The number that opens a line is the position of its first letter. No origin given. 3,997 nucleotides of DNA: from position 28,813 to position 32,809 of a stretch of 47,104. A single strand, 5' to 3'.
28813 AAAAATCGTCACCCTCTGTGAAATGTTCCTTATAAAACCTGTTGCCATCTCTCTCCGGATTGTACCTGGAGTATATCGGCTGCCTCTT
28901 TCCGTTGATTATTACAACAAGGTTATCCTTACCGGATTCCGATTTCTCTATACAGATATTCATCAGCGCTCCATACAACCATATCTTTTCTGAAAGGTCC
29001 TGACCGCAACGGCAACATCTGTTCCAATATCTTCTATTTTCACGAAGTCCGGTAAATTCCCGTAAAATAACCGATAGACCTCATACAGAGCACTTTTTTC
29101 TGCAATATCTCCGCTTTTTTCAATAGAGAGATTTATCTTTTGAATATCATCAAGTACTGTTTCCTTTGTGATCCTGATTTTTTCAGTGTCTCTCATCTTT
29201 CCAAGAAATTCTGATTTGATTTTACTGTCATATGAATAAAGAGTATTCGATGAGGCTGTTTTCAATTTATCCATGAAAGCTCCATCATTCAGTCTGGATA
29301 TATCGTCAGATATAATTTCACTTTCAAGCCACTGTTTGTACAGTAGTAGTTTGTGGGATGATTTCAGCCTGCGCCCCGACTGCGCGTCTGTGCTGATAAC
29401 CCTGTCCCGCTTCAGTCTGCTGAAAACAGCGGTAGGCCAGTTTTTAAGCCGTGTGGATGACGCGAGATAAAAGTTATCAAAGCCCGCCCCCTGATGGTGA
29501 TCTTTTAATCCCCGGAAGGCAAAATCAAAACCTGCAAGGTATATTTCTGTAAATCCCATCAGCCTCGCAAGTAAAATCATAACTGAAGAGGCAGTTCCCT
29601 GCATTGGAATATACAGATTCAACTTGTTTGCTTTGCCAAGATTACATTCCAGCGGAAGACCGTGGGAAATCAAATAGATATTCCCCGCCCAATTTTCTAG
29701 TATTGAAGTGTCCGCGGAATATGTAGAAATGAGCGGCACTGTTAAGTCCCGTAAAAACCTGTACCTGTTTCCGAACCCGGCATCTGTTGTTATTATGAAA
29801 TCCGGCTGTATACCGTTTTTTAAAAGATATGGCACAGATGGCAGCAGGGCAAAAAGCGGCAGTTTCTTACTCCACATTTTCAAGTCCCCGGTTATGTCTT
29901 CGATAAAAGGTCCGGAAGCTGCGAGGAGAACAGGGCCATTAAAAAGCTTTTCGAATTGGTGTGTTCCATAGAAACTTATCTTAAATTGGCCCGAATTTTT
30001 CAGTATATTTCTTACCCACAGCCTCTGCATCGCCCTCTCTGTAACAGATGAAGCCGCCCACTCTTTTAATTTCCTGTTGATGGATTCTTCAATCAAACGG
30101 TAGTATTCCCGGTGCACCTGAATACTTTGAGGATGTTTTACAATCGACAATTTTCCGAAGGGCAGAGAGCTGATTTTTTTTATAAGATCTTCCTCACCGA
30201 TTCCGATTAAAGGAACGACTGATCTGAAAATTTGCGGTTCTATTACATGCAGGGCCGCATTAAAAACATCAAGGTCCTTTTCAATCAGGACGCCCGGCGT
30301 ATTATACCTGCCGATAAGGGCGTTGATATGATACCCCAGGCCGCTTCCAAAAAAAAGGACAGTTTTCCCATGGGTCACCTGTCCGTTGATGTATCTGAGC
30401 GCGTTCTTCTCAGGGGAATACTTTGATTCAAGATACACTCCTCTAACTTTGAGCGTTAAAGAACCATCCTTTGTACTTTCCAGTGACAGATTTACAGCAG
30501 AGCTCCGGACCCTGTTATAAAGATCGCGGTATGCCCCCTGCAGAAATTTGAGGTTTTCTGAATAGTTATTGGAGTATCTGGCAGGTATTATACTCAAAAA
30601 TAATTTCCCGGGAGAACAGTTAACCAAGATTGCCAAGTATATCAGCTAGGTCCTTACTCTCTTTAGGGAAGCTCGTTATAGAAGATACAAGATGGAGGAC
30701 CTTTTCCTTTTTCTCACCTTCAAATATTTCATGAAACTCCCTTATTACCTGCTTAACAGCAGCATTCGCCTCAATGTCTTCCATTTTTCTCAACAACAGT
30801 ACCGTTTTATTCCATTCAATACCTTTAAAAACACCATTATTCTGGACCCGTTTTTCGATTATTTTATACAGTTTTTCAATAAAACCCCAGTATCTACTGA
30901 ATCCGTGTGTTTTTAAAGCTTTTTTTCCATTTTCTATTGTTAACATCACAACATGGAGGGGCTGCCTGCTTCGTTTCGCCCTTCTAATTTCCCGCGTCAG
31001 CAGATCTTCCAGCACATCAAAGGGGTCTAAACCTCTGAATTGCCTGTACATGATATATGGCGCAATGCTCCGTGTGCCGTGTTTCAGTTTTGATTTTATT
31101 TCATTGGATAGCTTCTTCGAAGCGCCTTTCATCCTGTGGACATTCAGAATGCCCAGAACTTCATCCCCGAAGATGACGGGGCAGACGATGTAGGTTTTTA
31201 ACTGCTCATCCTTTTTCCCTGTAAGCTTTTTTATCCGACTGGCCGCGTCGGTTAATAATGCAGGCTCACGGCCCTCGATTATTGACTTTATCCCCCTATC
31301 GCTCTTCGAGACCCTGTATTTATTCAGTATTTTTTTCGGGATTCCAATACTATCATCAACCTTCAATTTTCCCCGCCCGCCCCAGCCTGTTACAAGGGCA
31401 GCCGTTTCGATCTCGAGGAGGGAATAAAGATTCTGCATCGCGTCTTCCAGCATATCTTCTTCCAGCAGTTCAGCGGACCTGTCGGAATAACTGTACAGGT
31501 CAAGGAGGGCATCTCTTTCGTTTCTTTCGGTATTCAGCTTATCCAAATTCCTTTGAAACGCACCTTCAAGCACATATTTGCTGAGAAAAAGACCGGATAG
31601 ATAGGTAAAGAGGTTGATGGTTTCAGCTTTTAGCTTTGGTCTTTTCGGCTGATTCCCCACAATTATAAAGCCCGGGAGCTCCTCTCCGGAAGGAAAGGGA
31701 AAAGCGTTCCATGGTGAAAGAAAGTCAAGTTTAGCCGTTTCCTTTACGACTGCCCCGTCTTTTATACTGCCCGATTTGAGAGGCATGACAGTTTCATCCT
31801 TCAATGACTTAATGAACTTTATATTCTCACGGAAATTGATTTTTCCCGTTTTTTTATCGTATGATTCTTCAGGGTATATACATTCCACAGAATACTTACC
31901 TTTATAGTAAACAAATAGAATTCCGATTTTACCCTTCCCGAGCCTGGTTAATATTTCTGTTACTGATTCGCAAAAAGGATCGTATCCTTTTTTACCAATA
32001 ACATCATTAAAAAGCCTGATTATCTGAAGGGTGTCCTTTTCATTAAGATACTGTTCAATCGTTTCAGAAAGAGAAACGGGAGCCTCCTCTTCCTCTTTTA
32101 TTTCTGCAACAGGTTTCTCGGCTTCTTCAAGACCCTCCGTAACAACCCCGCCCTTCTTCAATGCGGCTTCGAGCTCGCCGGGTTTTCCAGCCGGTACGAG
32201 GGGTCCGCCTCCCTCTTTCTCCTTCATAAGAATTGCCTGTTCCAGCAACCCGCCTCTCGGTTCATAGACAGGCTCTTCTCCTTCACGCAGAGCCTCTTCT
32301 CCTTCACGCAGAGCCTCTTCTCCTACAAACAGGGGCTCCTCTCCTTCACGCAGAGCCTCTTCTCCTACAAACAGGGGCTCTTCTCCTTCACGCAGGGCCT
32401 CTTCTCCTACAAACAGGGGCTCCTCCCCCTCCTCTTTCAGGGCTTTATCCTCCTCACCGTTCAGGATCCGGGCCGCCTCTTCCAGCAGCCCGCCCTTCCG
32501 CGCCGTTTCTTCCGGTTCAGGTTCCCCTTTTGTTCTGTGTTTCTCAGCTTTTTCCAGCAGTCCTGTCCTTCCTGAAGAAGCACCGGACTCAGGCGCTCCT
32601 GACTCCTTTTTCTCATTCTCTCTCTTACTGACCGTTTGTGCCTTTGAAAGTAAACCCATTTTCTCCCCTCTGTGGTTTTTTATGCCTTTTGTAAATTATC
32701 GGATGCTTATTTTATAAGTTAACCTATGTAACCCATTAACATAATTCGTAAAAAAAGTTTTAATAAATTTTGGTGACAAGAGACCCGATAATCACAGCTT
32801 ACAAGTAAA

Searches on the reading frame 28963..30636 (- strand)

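Call 63: search_protein_families(library=pfam, proteins=[window:28963-30636:-], max_evalue=0.0001)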
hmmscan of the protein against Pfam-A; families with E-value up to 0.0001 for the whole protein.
window:28963-30636:- (557 aa): 2 families
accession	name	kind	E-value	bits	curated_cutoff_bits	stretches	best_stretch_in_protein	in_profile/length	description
PF01973.23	MptE-like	-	1.2e-19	71.1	34.6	1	210-375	2-169/171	6-hydroxymethylpterin diphosphokinase MptE-like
PF20157.4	Maf_flag10_N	-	2.5e-05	24.3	23.5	0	91-133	113-156/228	Glycosyltransferase Maf N-terminal domain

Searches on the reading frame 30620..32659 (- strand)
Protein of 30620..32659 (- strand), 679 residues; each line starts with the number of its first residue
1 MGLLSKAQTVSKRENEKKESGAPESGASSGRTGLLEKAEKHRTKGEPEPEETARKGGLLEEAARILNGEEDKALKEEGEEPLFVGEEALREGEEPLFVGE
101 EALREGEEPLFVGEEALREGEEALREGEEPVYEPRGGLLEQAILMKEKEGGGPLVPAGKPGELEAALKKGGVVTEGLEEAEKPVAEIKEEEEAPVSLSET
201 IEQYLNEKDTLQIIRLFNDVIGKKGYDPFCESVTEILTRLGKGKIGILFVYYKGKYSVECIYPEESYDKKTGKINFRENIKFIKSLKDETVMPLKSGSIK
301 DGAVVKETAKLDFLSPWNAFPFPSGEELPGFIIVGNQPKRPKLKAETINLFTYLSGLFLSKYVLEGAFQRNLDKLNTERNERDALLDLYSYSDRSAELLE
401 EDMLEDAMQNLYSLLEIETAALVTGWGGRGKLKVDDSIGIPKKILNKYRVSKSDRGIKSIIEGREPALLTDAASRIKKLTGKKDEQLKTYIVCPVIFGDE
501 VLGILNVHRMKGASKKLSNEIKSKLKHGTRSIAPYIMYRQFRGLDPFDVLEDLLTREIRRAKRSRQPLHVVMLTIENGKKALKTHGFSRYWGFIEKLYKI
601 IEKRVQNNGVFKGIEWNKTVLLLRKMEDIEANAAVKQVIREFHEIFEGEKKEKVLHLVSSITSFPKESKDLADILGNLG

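Call 63: search_protein_families(library=pfam, proteins=[window:30620-32659:-], max_evalue=0.0001)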
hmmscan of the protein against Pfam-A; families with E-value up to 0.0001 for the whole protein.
window:30620-32659:- (679 aa): 1 family
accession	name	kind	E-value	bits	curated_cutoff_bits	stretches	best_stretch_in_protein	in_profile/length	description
PF01590.32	GAF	-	2.1e-05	25.5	22.4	1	401-511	3-110/133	GAF domain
